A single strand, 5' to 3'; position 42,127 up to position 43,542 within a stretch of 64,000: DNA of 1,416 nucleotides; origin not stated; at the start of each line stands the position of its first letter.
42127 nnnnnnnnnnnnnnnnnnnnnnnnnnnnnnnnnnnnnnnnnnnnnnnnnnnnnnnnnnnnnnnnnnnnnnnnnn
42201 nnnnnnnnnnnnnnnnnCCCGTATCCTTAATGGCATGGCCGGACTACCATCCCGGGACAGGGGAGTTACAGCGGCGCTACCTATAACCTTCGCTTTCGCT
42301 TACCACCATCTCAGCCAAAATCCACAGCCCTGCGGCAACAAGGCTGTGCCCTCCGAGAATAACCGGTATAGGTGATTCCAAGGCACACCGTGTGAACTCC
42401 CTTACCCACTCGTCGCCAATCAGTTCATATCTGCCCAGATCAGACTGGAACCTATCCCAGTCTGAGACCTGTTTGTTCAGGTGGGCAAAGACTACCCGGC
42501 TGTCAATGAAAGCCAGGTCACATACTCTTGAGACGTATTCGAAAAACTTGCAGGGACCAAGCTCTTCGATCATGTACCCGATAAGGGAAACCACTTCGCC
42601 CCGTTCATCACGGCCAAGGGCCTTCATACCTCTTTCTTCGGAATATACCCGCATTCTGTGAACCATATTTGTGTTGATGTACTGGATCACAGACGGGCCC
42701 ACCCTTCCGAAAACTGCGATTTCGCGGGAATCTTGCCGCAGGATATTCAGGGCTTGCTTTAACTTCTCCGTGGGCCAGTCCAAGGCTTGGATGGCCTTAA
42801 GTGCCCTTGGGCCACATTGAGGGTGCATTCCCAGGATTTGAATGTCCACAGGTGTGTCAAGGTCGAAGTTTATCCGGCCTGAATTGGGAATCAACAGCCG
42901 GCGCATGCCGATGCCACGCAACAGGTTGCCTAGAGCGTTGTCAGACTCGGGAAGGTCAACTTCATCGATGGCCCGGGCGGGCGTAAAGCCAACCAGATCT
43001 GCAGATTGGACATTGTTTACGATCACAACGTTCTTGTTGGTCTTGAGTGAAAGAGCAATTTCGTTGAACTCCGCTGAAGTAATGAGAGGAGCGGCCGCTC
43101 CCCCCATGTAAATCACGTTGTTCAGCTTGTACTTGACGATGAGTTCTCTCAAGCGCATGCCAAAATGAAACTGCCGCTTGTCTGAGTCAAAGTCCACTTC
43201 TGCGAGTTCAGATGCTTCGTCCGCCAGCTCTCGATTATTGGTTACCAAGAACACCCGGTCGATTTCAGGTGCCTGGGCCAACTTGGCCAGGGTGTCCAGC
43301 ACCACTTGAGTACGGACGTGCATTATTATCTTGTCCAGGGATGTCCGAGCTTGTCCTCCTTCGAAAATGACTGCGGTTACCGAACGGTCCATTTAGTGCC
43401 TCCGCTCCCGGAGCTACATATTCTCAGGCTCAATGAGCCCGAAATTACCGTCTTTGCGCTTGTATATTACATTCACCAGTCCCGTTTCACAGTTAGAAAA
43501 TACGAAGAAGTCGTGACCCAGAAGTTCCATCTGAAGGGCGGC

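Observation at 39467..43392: Four-gene insertion between hpf and secA: DUF5317-like membrane protein, 7TM HD-GYP phosphodiesterase (GFP variant) and two unassigned proteins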

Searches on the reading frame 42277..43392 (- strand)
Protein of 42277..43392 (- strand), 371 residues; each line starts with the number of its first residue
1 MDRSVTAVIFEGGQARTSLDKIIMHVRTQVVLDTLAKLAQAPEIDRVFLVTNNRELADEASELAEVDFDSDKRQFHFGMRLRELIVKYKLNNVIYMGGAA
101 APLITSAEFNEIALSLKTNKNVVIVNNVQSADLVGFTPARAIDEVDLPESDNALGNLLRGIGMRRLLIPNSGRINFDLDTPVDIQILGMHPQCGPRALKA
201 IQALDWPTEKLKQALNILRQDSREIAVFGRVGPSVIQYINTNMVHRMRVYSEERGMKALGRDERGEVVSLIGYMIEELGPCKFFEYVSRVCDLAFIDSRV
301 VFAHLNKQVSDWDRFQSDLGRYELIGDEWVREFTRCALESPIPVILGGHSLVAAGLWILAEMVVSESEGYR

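Call 3: search_protein_families(library=pfam, proteins=[window:42277-43392:-], max_evalue=1)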
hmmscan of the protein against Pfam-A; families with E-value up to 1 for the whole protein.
window:42277-43392:- (371 aa): 1 family
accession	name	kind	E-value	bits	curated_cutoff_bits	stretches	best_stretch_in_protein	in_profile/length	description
PF20184.3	DUF6547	-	0.04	14.7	27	1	15-69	52-107/117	Family of unknown function (DUF6547)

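Call 4: search_protein_families(library=ncbifam, proteins=[window:42277-43392:-], max_evalue=1)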
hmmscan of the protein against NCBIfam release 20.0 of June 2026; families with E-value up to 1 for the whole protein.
window:42277-43392:- (371 aa): 0 families

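Call 6: find_homologous_proteins(query=window:42277-43392:-)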
Query window:42277-43392:- (371 aa): 1390 proteins with E <= 0.001 among 8000 candidates; the best 120 are listed.
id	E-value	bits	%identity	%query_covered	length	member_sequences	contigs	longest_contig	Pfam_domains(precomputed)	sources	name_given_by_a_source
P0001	2.7e-222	755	91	100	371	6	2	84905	-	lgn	-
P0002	9.4e-213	724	87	100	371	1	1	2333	-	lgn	-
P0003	5.4e-209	711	86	99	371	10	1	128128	-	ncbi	-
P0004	1.3e-207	707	85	99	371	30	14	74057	-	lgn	-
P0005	3.6e-195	666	80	99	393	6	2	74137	-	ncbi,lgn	-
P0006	3.6e-185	633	77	99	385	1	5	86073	-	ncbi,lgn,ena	-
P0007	2.3e-184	630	75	99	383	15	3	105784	-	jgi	jgi:CTP:molybdopterin cytidylyltransferase MocA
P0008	5.9e-182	622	74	99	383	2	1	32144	-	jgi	jgi:hypothetical protein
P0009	1.5e-181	621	74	99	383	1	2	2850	-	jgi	jgi:hypothetical protein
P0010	2.8e-181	620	74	99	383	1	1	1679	-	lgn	-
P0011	2.9e-181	620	74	99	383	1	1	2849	-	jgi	jgi:hypothetical protein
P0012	9.3e-178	609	73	99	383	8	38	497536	-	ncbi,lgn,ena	ncbi:MAG: hypothetical protein ACOX4K_00690 [Bacillota bacterium]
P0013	3.0e-176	604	72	99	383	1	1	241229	-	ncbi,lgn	-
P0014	7.6e-176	602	72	99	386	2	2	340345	-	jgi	-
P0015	8.7e-175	599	71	99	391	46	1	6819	-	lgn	-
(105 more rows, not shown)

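Call 8: search_solved_structures(query=window:42277-43392:-, max_evalue=10)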
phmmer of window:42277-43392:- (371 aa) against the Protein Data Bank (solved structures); distinct sequences matched with E-value up to 10: 6.
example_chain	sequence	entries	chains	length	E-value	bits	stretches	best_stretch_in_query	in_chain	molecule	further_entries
3n2a_A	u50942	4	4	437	0.04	16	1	141-220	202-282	Bifunctional folylpolyglutamate synthase/dihydrofolate synthase | Dihydrofolate:folylpolyglutamate synthetase | Dihydrofolate synthase / folylpolyglutamate synt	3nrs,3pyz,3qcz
6dew_A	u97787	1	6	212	0.67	12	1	196-269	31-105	Ubiquinone biosynthesis protein COQ9, mitochondrial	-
4rhp_A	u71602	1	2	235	0.83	11.7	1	196-268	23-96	Ubiquinone biosynthesis protein COQ9, mitochondrial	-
7kbq_A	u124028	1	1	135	1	11.4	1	30-64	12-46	DE NOVO DESIGNED OR689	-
6gxz_D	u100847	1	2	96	1.1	11.2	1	138-188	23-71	PIH1 domain-containing protein 1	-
6awl_A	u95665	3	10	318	1.5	10.9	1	196-268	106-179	Ubiquinone biosynthesis protein COQ9, mitochondrial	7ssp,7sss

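Call 15: find_related_loci(query=A1, collection=genome_contigs, flank=8000)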
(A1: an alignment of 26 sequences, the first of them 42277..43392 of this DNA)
Query A1 (371 aa) in genome_contigs; peptide patterns used: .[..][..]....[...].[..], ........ (x = any residue, [..] = any of these).
599 stretches matched a pattern (row limit reached: there are more); 562 encode a relative of the query (tblastn E <= 1e-3); the best 80 are kept; 80 distinct loci.
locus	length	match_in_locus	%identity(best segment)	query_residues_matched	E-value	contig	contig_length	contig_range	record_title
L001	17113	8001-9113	91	1-371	0e+0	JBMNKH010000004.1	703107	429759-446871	MAG: Bacillota bacterium isolate SBF912LR0HQ0183 contig_43028, whole genome shotgun sequence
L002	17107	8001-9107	85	1-369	0e+0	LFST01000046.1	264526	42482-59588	MAG: Candidatus Fermentithermobacillaceae bacterium DTU015 scaffold144, whole genome shotgun sequence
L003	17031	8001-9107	86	1-369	0e+0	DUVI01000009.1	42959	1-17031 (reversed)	MAG TPA_asm: Bacillota bacterium isolate AS08sgBPME_372 32758_AS08, whole genome shotgun sequence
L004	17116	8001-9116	77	4-371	0e+0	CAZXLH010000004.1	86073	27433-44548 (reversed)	MAG TPA_asm: uncultured Eubacteriales bacterium isolate SRP192927_co8_49 genome assembly, contig: NODE_154_length_86073_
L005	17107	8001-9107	75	5-371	0e+0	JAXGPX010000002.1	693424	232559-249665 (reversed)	MAG: Bacillota bacterium isolate AnMBR.bin312 bin312_2, whole genome shotgun sequence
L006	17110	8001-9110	71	4-371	0e+0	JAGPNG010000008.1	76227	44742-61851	MAG: Candidatus Fermentithermobacillaceae bacterium isolate Gw_SlDig_bin_38 Gw_SlDig_383_length_76227_cov_186.795808, wh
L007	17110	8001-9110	71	4-371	0e+0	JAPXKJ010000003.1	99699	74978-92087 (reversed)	MAG: Bacillota bacterium isolate binned_ad_5.108 NODE_178_length_99699_cov_74.809113, whole genome shotgun sequence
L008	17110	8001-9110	70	4-371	0e+0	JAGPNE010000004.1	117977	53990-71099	MAG: Candidatus Fermentithermobacillaceae bacterium isolate Gw_SlDig_bin_271 Gw_SlDig_124_length_117977_cov_100.641205,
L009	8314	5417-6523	69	5-371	1e-178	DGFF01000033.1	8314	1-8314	MAG TPA_asm: Candidatus Fermentithermobacillaceae bacterium UBA3907 UBA3907_contig_25349, whole genome shotgun sequence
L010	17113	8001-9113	70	4-371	1e-176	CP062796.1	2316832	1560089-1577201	MAG: Candidatus Fermentithermobacillus carboniphilus isolate Bu02 chromosome, complete genome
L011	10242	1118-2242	68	1-371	2e-174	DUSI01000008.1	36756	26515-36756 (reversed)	MAG TPA_asm: Candidatus Fermentithermobacillaceae bacterium isolate AS04akNAM_117 5171_AS04, whole genome shotgun sequen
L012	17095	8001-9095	71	4-368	4e-174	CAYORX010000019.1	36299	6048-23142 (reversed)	MAG TPA_asm: uncultured Eubacteriales bacterium isolate SRP192927_co8_33 genome assembly, contig: NODE_814_length_36299_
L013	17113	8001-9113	68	5-371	1e-172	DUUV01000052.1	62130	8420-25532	MAG TPA_asm: Candidatus Fermentithermobacillaceae bacterium isolate AS08sgBPME_276 173197_AS08, whole genome shotgun seq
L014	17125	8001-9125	67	1-371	2e-172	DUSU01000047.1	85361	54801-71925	MAG TPA_asm: Candidatus Fermentithermobacillaceae bacterium isolate AS04akNAM_77 29963_AS04, whole genome shotgun sequen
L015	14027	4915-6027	67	5-371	3e-171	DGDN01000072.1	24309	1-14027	MAG TPA_asm: Candidatus Fermentithermobacillaceae bacterium UBA3951 UBA3951_contig_1073, whole genome shotgun sequence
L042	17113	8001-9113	49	1-367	4e-112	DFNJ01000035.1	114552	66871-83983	MAG TPA_asm: Firmicutes bacterium UBA3570 UBA3570_contig_122, whole genome shotgun sequence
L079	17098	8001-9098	44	1-363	4e-99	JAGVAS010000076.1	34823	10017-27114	MAG: Desulfovibrio sp. isolate DeMMO6_36 c_000000059399, whole genome shotgun sequence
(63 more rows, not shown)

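Call 26: predict_structure(alignment_id=A1)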
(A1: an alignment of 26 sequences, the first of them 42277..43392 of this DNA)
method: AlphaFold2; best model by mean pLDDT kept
length: 371 residues; sequences in the alignment: 26
mean_pLDDT: 92.0   pTM: 0.90
mean pLDDT of the five models: 92.0, 91.9, 90.8, 90.8, 90.0
residues with pLDDT >= 90: 287; 70-90: 73; 50-70: 8; < 50: 3
segments of 3 or more residues with pLDDT < 50: 369-371
pLDDT, mean of each block of 10 residues (from residue 1): 92 89 95 97 98 95 93 85 97 94 96 96 88 94 95 91 94 90 96 97 95 96 93 88 92 68 83 93 97 94 87 95 96 97 94 93 77 34
secondary structure, 60 per line:
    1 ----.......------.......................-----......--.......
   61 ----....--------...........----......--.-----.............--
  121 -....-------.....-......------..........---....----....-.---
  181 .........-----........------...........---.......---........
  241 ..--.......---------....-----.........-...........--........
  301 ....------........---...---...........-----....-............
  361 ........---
elements in order: E5-11 H18-40 E46-51 H54-60 E65-68 H77-87 E92-97 H106-118 E122-125 E133-137 H139-144 H151-160 E164-167 H172-175 H181-189 H195-202 H209-219 E223-229 H233-242 E245-251 H261-264 H270-278 H280-290 E293-297 H298-304 H311-318 H328-338 E344-347 H349-368

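Call 52: search_protein_families(library=pfam, proteins=[L042:4768-6297:-, L042:7028-7822:-, L042:9164-11047:-, L042:11072-12538:-, L042:12723-13895:-, L079:9145-10485:+, L079:10869-11498:+, L079:11508-12746:+, L079:12782-13309:-], max_evalue=0.001)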
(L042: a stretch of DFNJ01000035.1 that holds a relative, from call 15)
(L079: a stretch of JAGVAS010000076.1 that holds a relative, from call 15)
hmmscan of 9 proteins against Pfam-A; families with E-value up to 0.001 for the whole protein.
L042:4768-6297:- (509 aa): 1 family
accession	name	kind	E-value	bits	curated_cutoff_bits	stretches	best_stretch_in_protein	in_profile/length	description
PF00221.24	Lyase_aromatic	-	1.2e-200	667.5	27.3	1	13-471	1-466/466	Aromatic amino acid lyase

L042:7028-7822:- (264 aa): 6 families
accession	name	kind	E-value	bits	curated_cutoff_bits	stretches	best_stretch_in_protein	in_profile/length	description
PF13649.12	Methyltransf_25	-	1.1e-23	84.2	27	1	43-138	1-97/97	Methyltransferase domain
PF08241.18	Methyltransf_11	-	3.5e-17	63.3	21.2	1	44-142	1-95/95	Methyltransferase domain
PF08242.18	Methyltransf_12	-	9.1e-17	62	30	1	44-140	1-98/98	Methyltransferase domain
PF13847.12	Methyltransf_31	-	2e-16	60.5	27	1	41-143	5-110/145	Methyltransferase domain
PF13489.12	Methyltransf_23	-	1.7e-08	34.8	27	1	29-222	9-160/164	Methyltransferase domain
PF01209.24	Ubie_methyltran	-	1.6e-07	31.4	20.1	1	25-141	35-150/233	ubiE/COQ5 methyltransferase family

L042:9164-11047:- (627 aa): 6 families
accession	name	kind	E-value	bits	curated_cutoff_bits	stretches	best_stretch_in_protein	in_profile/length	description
PF01434.24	Peptidase_M41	-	4.1e-73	245.8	29.9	1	430-618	2-191/191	Peptidase family M41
PF00004.35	AAA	-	5.3e-46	156.7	21.2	1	216-348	1-130/131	ATPase family associated with various cellular activities (AAA)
PF17862.7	AAA_lid_3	-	3.2e-17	62.2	27.2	1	371-415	1-45/45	AAA+ lid domain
PF06480.20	FtsH_ext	-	8.1e-16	58.5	25.5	1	36-119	2-100/103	FtsH Extracellular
PF07728.20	AAA_5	-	0.00046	20.6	22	0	215-335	1-135/139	AAA domain (dynein-related subfamily)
PF06068.19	TIP49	-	0.00072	19.3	23.8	0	214-249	51-88/347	TIP49 P-loop domain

L042:11072-12538:- (488 aa): 3 families
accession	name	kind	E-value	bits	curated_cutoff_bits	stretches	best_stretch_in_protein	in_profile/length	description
PF01171.26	ATP_bind_3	-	5.1e-51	173.4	27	1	36-217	2-182/182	PP-loop family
PF11734.13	TilS_C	-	1.4e-19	69.7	22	1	400-468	1-68/74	TilS substrate C-terminal domain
PF09179.16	TilS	-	1.3e-09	38.6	21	1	270-328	2-60/67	TilS substrate binding domain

L042:12723-13895:- (390 aa): 2 families
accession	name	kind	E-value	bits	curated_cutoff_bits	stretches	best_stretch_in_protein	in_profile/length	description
PF07228.17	SpoIIE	-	5.1e-25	89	25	1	209-387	5-191/192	Stage II sporulation protein E (SpoIIE)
PF19732.4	SpoIIE_N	-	0.00014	21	27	1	65-162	392-488/605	Stage II sporulation protein E N-terminal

L079:9145-10485:+ (446 aa): 1 family
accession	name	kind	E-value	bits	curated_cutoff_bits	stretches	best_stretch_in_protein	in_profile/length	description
PF00815.25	Histidinol_dh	-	6.9e-147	490.2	27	1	30-440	2-410/411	Histidinol dehydrogenase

L079:10869-11498:+ (209 aa): 1 family
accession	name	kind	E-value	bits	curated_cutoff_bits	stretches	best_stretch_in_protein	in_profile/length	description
PF00475.24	IGPD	-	4.5e-35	121.3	27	1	33-180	1-144/144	Imidazoleglycerol-phosphate dehydratase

L079:11508-12746:+ (412 aa): 3 families
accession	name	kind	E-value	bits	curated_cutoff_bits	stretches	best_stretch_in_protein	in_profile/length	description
PF13419.12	HAD_2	-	4.8e-10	40.3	23.8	1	239-370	76-178/178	Haloacid dehalogenase-like hydrolase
PF00702.32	Hydrolase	-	1.3e-08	35.9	26.4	1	230-364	86-191/191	haloacid dehalogenase-like hydrolase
PF13242.12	Hydrolase_like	-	5.7e-08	33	22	1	312-395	2-72/75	HAD-hyrolase-like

L079:12782-13309:- (175 aa): 0 families

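Call 73: fold_search(model_id=the predicted structure, library=pdb)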
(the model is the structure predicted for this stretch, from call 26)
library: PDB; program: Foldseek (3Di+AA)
matches with E <= 10: 1340; with E <= 0.001: 157
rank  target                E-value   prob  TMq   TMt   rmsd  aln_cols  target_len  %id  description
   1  6bwg_C                1.3e-09  1.00  0.42  0.70   3.9       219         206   16  Crystal structure of native Rv2983 from Mycobacterium tuberculosis (released 2018-12-19)
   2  6bwg_A                1.5e-09  1.00  0.42  0.71   3.9       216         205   16  Crystal structure of native Rv2983 from Mycobacterium tuberculosis (released 2018-12-19)
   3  6bwh_A                6.7e-09  1.00  0.42  0.71   3.9       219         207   15  Crystal structure of Mycoibacterium tuberculosis Rv2983 in complex with PEP (released 2018-12-19)
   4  6bwg_B                6.7e-09  1.00  0.42  0.71   4.2       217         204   16  Crystal structure of native Rv2983 from Mycobacterium tuberculosis (released 2018-12-19)
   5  7p97_AAA              1.4e-08  1.00  0.41  0.70   3.4       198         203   14  Structure of 3-phospho-D-glycerate guanylyltransferase with product 3-GPPG bound (released 2022-02-02)
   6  7p97_BBB              1.4e-08  1.00  0.40  0.71   3.6       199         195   16  Structure of 3-phospho-D-glycerate guanylyltransferase with product 3-GPPG bound (released 2022-02-02)
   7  2i5e_A                2.9e-08  1.00  0.42  0.70   3.8       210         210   16  Crystal Structure of a Protein of Unknown Function MM2497 from Methanosarcina mazei Go1, Probable Nucleotidyltransfera (released 2006-09-26)
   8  6bwh_C                3.9e-08  1.00  0.42  0.72   4.0       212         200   16  Crystal structure of Mycoibacterium tuberculosis Rv2983 in complex with PEP (released 2018-12-19)
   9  1g97                  4.9e-07  1.00  0.37  0.31   9.3       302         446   11  S.PNEUMONIAE GLMU COMPLEXED WITH UDP-N-ACETYLGLUCOSAMINE AND MG2+ (released 2001-05-22)
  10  2e8b                  6.6e-07  1.00  0.36  0.64   4.2       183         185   20  Crystal structure of the putative protein (Aq1419) from Aquifex aeolicus VF5 (released 2008-01-22)
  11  1qwj_A                8.8e-07  1.00  0.35  0.54   6.0       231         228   11  The Crystal Structure of Murine CMP-5-N-Acetylneuraminic Acid Synthetase (released 2003-12-09)
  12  1vic_B                1.1e-06  1.00  0.32  0.44   6.9       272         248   16  Crystal structure of CMP-KDO synthetase (released 2003-12-30)
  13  1g95                  1.2e-06  1.00  0.32  0.28  10.0       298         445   10  CRYSTAL STRUCTURE OF S.PNEUMONIAE GLMU, APO FORM (released 2001-05-22)
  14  2y6p_A                1.3e-06  1.00  0.36  0.55   5.3       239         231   15  Evidence for a Two-Metal-Ion-Mechanism in the Kdo- Cytidylyltransferase KdsB (released 2011-08-24)
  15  3cgx                  1.3e-06  1.00  0.40  0.60   4.9       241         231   15  Crystal structure of putative nucleotide-diphospho-sugar transferase (YP_389115.1) from Desulfovibrio desulfuricans G20  (released 2008-03-18)
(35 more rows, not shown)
